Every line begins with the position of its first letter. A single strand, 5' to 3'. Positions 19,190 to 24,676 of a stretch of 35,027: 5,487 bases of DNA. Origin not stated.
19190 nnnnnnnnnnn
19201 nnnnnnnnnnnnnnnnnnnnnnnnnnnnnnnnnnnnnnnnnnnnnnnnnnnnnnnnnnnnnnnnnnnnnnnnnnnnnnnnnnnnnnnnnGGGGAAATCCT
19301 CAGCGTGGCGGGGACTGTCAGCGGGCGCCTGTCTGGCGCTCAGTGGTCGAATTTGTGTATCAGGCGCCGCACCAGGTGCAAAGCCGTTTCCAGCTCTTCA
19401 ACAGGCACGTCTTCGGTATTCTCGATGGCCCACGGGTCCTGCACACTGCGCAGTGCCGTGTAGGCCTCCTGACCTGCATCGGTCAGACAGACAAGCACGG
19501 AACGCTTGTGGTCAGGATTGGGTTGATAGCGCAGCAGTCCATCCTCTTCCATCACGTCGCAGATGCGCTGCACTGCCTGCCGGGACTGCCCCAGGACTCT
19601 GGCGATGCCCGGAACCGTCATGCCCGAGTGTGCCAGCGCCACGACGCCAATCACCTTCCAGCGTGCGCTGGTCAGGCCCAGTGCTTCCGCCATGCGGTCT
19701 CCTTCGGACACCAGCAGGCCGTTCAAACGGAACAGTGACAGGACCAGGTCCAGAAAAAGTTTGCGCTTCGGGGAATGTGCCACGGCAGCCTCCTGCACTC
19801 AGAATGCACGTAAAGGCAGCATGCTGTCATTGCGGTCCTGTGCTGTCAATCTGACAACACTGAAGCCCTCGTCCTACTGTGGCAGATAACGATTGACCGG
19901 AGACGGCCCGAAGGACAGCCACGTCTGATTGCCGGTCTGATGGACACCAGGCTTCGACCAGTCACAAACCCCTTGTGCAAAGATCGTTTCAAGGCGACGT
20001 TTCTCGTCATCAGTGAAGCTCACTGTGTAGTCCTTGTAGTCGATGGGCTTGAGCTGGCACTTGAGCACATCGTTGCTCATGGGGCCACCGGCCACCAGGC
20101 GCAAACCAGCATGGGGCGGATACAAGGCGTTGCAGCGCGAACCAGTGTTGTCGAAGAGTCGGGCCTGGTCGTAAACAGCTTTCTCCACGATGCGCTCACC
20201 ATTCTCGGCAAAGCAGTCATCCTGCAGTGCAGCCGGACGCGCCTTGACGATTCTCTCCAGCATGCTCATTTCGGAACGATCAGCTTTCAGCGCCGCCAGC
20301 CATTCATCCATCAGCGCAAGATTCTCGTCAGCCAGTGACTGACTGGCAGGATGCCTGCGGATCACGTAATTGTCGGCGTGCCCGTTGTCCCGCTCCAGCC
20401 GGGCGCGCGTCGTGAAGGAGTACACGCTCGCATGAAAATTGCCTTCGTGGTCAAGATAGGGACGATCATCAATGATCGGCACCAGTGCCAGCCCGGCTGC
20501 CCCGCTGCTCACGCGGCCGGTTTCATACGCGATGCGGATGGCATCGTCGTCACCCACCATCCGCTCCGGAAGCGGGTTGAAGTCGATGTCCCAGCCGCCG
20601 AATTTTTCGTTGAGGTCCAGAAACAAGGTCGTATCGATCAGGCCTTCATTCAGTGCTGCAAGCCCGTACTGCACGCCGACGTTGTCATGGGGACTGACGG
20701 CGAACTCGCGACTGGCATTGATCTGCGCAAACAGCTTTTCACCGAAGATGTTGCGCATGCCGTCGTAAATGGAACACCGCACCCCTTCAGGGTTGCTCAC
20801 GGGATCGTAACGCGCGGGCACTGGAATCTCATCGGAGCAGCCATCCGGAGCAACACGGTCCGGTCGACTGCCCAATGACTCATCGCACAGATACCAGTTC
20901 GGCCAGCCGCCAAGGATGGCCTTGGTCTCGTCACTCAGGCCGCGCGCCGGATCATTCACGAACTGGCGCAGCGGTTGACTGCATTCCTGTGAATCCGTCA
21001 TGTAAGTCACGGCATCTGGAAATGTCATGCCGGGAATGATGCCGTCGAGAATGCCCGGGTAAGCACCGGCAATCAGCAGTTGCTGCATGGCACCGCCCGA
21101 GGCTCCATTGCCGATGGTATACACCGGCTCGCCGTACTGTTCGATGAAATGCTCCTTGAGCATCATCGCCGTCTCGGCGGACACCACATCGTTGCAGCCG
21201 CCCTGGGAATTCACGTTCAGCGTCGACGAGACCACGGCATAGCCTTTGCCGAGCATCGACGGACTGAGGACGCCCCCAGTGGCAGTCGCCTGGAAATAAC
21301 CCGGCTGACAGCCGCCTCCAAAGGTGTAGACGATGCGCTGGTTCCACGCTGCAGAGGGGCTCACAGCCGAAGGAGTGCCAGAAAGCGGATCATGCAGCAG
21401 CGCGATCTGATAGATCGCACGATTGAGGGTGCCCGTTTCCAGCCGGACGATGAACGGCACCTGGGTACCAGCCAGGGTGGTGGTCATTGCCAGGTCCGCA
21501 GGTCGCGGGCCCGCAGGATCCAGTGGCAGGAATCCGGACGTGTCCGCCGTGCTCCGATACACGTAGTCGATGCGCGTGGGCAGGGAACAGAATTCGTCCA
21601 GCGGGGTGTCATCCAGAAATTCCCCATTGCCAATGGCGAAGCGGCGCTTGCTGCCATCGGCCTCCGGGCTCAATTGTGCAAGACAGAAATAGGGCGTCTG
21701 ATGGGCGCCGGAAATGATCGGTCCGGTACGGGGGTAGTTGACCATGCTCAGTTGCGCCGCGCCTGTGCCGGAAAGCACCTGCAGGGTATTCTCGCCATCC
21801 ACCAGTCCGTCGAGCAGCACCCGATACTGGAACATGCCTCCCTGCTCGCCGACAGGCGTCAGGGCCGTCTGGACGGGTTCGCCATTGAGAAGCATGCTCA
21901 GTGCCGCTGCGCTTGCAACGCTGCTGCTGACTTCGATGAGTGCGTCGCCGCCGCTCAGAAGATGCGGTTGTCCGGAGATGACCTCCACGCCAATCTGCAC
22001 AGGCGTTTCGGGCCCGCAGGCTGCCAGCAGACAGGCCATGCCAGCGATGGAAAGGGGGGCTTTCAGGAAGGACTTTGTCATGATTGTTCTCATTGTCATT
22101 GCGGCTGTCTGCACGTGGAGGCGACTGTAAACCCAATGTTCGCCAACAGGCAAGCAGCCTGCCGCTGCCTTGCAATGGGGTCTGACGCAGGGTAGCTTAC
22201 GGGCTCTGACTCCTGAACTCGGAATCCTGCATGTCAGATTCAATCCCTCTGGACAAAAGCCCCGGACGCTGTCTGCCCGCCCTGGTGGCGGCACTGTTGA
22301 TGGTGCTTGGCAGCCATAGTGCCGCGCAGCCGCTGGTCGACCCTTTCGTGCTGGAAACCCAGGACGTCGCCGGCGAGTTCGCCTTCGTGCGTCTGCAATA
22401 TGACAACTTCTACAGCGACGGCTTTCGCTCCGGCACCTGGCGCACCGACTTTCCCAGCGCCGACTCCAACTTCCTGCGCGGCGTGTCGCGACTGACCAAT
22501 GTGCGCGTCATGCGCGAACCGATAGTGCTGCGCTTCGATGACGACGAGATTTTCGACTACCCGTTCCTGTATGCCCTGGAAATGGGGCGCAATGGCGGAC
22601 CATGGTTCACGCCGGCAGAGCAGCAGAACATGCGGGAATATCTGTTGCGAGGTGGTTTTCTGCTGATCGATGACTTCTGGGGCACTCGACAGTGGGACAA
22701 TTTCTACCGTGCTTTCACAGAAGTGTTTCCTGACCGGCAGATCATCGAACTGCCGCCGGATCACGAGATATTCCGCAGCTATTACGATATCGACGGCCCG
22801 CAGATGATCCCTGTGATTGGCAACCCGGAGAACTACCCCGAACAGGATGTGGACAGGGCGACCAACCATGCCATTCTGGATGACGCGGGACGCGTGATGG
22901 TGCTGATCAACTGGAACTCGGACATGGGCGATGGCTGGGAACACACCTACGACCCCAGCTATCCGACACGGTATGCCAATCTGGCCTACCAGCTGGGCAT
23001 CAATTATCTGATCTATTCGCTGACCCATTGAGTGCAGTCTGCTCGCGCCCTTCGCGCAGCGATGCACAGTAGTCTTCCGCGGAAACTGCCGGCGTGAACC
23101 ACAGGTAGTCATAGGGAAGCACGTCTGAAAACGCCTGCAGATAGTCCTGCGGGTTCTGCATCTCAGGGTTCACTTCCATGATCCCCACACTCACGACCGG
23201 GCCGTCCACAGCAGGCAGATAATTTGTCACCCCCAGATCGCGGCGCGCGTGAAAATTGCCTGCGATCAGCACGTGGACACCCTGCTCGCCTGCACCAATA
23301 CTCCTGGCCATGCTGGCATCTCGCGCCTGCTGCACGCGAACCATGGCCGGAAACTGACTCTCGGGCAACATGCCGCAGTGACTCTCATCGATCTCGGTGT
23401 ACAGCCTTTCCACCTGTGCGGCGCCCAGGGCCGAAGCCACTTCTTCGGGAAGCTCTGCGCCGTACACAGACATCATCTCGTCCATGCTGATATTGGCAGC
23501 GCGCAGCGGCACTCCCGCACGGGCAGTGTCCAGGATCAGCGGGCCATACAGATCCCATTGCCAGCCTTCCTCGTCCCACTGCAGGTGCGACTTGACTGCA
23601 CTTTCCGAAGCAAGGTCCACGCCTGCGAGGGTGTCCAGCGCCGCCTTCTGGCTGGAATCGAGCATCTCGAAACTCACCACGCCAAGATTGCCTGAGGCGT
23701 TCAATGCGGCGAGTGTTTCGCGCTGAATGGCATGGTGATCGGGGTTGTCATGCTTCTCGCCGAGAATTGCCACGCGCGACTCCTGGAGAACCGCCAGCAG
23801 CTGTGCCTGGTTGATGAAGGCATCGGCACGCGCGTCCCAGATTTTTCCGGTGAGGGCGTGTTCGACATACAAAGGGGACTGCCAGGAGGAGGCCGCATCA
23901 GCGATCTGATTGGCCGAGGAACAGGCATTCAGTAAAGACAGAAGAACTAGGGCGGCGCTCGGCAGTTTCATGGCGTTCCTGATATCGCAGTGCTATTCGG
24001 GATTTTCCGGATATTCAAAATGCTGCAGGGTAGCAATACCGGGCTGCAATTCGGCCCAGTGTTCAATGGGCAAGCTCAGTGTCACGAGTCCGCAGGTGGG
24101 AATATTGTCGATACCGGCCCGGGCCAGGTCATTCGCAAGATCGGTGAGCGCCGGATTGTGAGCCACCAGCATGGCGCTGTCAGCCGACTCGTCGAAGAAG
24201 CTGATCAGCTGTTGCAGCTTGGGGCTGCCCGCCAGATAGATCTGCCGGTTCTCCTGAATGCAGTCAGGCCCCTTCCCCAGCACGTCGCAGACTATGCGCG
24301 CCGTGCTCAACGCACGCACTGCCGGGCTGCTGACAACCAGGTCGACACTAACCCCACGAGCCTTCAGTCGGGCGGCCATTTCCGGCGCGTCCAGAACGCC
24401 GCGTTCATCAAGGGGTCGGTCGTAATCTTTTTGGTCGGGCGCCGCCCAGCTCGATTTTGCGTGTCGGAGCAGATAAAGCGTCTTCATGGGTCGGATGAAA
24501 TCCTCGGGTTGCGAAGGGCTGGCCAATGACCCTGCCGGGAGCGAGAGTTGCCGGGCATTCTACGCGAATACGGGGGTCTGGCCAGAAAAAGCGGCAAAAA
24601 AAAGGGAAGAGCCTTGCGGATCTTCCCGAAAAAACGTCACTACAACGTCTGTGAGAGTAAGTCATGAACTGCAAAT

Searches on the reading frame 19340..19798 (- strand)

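Call 65: search_protein_families(library=pfam, proteins=[window:19340-19798:-], max_evalue=0.00001)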
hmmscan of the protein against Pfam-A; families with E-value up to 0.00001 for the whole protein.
window:19340-19798:- (152 aa): 1 family
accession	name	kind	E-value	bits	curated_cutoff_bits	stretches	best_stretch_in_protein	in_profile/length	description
PF12802.13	MarR_2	-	1.2e-13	51.4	27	1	40-100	1-61/61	MarR family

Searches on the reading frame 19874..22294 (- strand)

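Call 23: search_protein_families(library=pfam, proteins=[window:19874-22294:-], max_evalue=0.001)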
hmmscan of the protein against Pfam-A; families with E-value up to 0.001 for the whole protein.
window:19874-22294:- (806 aa): 1 family
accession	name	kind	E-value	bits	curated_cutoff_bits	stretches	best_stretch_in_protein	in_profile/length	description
PF19878.5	DUF6351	-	1.7e-231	770.8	22.4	1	103-787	1-654/655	Tannase-like family of unknown function (DUF6351)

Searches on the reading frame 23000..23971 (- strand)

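Call 23: search_protein_families(library=pfam, proteins=[window:23000-23971:-], max_evalue=0.001)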
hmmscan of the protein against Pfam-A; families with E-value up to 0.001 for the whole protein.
window:23000-23971:- (323 aa): 1 family
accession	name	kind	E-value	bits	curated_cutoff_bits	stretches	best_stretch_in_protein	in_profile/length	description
PF04187.18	Cofac_haem_bdg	-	1.8e-37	129.9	27.7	1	59-252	2-213/213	Haem-binding uptake, Tiki superfamily, ChaN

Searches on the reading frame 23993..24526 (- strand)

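Call 23: search_protein_families(library=pfam, proteins=[window:23993-24526:-], max_evalue=0.001)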
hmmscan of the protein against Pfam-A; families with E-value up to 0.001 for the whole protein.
window:23993-24526:- (177 aa): 1 family
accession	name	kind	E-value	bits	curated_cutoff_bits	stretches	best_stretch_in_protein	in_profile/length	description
PF00300.27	His_Phos_1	-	1.3e-11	45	21.7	1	17-84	1-68/194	Histidine phosphatase superfamily (branch 1)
